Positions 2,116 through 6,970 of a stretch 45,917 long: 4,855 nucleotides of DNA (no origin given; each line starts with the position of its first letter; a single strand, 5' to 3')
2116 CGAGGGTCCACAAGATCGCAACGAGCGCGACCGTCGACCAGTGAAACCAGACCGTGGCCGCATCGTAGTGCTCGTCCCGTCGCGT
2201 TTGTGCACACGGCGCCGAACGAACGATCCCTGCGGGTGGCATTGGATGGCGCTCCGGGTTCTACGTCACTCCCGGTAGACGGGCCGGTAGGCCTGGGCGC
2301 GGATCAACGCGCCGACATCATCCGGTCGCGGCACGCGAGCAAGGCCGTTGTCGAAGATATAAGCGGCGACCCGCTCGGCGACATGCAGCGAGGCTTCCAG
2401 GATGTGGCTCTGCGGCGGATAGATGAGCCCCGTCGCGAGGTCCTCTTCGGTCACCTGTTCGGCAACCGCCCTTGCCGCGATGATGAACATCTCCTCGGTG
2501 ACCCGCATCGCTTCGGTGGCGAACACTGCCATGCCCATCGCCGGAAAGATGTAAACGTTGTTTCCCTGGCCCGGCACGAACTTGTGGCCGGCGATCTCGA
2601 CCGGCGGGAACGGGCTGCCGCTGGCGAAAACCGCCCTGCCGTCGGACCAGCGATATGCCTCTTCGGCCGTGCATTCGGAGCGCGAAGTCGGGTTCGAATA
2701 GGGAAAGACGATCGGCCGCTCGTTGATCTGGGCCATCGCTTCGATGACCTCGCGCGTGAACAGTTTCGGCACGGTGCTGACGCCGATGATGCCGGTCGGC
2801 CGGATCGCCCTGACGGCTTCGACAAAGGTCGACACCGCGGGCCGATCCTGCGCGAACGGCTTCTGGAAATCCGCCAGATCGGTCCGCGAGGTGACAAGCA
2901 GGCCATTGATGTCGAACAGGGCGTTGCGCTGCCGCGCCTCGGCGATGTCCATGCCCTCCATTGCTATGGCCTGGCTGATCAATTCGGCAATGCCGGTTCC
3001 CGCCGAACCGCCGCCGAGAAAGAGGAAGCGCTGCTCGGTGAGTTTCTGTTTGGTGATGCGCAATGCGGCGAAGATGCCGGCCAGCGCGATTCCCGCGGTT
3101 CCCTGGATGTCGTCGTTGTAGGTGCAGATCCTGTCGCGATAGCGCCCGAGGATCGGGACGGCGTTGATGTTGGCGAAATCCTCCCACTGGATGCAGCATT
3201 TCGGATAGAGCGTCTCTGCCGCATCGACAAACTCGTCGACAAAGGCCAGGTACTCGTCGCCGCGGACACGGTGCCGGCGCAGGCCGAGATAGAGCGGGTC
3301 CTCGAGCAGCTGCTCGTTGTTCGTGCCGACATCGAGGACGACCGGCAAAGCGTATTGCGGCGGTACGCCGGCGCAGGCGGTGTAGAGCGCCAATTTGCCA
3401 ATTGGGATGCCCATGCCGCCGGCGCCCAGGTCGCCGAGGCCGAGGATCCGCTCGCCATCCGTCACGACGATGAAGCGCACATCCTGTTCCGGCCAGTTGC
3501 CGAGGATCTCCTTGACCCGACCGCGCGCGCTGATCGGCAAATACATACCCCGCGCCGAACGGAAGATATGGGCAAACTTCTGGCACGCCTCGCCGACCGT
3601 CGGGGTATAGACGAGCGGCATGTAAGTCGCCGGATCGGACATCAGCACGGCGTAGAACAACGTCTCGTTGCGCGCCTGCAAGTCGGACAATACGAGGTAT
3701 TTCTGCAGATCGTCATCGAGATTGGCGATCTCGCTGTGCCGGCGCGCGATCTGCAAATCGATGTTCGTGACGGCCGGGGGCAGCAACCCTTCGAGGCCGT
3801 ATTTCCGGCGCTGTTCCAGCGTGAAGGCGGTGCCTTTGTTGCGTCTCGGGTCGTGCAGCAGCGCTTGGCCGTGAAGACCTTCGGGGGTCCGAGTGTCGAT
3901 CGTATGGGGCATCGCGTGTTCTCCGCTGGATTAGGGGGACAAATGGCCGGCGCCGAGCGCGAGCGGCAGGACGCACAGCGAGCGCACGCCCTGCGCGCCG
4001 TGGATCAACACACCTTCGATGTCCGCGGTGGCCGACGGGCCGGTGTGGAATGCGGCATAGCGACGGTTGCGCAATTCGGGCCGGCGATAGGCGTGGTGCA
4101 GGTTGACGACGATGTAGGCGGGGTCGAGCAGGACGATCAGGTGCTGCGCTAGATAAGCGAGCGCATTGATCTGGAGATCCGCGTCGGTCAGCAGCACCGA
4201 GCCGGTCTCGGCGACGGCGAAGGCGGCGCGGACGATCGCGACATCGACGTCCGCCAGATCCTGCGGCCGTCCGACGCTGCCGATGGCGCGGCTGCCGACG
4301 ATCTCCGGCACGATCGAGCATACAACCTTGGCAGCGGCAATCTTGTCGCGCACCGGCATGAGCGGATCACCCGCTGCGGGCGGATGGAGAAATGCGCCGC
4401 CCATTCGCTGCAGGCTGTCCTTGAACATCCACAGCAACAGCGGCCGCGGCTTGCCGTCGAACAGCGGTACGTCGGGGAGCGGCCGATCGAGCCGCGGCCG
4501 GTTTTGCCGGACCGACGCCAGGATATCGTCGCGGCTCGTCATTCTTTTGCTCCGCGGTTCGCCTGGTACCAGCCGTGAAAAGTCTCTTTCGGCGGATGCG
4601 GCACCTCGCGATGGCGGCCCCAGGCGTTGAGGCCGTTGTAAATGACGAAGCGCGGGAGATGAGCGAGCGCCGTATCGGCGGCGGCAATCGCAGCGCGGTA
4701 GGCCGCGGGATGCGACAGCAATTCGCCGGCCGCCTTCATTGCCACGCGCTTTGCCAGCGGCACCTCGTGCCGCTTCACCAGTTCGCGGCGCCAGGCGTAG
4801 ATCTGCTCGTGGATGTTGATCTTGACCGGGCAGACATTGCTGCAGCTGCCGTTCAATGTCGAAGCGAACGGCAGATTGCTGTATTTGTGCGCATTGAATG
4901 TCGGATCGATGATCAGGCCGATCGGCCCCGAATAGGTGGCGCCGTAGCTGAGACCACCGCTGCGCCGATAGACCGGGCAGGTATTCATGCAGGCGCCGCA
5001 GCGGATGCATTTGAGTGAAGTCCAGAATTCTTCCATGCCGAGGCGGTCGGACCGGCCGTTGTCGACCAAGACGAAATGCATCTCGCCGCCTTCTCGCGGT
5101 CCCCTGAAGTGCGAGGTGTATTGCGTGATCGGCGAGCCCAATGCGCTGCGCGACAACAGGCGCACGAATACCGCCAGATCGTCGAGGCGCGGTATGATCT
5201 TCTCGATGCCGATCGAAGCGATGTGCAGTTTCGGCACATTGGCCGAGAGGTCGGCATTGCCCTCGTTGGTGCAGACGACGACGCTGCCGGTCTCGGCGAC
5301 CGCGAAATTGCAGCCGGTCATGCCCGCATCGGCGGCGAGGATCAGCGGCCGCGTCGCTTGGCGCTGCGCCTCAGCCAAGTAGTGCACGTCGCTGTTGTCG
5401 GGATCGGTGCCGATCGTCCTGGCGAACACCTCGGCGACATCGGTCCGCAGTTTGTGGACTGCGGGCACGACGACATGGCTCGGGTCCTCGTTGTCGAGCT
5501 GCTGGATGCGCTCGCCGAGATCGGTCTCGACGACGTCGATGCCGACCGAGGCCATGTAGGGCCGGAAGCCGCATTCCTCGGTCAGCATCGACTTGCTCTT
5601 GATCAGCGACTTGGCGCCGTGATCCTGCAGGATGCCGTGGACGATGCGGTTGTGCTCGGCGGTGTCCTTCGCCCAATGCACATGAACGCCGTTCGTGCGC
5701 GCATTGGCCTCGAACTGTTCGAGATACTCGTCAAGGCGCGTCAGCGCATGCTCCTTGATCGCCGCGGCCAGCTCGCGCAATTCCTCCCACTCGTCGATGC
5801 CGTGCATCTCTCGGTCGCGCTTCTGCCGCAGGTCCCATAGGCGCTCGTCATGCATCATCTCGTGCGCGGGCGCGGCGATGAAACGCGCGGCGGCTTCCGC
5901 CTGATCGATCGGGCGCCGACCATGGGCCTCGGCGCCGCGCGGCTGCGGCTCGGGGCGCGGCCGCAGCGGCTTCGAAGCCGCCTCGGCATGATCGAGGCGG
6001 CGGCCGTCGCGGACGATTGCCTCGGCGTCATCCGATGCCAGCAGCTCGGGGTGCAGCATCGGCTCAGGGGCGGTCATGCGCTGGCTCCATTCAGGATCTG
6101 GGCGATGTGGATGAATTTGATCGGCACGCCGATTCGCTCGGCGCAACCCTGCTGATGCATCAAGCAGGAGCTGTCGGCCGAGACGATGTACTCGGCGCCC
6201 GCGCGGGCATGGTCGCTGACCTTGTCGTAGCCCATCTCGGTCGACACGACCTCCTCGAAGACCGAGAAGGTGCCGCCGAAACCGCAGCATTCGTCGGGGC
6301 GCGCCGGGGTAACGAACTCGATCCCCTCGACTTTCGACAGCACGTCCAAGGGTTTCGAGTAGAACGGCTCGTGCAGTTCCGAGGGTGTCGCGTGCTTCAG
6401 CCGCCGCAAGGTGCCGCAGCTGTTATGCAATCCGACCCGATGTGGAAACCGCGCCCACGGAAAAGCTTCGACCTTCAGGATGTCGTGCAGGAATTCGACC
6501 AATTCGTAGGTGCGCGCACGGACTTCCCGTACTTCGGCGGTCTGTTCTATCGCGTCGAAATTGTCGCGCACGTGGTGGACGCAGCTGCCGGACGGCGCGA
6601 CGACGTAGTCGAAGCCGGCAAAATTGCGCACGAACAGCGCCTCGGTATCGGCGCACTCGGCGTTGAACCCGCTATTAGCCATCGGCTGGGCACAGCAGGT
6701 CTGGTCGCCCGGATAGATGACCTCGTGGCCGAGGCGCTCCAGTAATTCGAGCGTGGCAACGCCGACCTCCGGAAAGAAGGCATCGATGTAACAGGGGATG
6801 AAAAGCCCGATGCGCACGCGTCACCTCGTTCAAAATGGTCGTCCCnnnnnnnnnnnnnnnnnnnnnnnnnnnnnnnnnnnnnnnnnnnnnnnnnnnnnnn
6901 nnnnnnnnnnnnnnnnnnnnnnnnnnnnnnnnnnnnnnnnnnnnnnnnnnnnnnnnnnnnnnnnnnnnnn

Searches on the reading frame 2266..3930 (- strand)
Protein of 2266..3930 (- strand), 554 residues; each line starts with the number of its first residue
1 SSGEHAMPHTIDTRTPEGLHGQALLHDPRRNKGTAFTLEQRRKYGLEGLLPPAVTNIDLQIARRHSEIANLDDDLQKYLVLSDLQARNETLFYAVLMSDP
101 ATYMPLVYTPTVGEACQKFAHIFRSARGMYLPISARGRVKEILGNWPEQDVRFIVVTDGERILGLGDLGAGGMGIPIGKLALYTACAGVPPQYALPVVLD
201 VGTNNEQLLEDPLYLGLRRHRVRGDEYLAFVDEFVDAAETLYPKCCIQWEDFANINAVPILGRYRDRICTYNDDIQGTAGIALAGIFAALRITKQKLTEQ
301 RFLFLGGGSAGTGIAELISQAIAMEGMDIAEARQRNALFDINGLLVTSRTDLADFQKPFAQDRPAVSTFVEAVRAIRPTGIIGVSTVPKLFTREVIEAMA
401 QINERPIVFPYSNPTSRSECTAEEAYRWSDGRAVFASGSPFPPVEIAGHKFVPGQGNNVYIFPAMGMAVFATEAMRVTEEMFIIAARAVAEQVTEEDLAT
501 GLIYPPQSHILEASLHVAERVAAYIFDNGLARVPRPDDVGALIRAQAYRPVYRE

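Call 86: search_protein_families(library=pfam, proteins=[window:2266-3930:-], max_evalue=0.00001)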
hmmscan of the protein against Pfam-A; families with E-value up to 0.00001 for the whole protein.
window:2266-3930:- (554 aa): 2 families
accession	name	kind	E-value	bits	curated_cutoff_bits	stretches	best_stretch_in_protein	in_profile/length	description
PF03949.21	Malic_M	-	7.4e-92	307.7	23.5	1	275-524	1-256/258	Malic enzyme, NAD binding domain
PF00390.24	malic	-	2.3e-74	249.6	23.1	1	85-265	1-182/182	Malic enzyme, N-terminal domain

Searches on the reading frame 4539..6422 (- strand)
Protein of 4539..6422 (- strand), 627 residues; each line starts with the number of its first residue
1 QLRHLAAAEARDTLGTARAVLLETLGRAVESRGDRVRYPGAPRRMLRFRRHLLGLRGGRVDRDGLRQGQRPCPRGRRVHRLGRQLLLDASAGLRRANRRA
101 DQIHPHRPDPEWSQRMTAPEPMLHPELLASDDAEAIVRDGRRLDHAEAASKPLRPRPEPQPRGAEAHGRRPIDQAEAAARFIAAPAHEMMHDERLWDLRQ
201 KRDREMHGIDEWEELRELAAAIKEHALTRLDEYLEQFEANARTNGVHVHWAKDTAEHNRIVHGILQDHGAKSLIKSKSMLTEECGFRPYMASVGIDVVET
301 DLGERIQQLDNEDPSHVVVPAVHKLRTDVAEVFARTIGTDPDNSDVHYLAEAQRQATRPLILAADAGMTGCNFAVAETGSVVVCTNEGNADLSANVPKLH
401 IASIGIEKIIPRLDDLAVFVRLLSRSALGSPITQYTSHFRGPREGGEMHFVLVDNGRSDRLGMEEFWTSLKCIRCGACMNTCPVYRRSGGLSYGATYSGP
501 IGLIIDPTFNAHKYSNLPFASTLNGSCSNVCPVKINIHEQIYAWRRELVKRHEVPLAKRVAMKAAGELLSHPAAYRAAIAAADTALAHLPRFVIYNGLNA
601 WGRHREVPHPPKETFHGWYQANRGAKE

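Call 86: search_protein_families(library=pfam, proteins=[window:4539-6422:-], max_evalue=0.00001)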
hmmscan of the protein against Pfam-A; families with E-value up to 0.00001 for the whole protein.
window:4539-6422:- (627 aa): 4 families
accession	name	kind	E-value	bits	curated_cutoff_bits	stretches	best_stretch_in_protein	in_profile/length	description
PF02589.21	LUD_dom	-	3.9e-40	138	22.6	1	234-452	1-174/189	LUD domain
PF13183.11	Fer4_8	-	9.7e-12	45.7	27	1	470-535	3-68/68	4Fe-4S dicluster domain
PF11870.13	LutB_C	-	8.5e-09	36.1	26.8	1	555-621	24-85/88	Lactate utilisation protein B, C-terminal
PF13237.11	Fer4_10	-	3.6e-06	27.2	25.5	0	471-492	8-22/53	4Fe-4S dicluster domain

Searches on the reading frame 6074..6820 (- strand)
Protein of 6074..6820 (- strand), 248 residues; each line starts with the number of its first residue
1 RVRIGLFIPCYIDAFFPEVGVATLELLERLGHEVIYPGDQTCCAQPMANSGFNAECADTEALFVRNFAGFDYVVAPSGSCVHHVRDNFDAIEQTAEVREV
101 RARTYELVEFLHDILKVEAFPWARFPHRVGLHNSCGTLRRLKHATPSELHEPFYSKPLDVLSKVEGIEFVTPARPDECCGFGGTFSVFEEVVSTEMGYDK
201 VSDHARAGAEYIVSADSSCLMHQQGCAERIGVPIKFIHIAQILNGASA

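Call 86: search_protein_families(library=pfam, proteins=[window:6074-6820:-], max_evalue=0.00001)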
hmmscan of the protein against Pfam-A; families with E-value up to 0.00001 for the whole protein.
window:6074-6820:- (248 aa): 1 family
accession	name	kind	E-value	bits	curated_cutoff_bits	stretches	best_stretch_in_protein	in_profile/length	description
PF02754.22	CCG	-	5.1e-28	97.4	20.6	2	129-222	1-83/85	Cysteine-rich domain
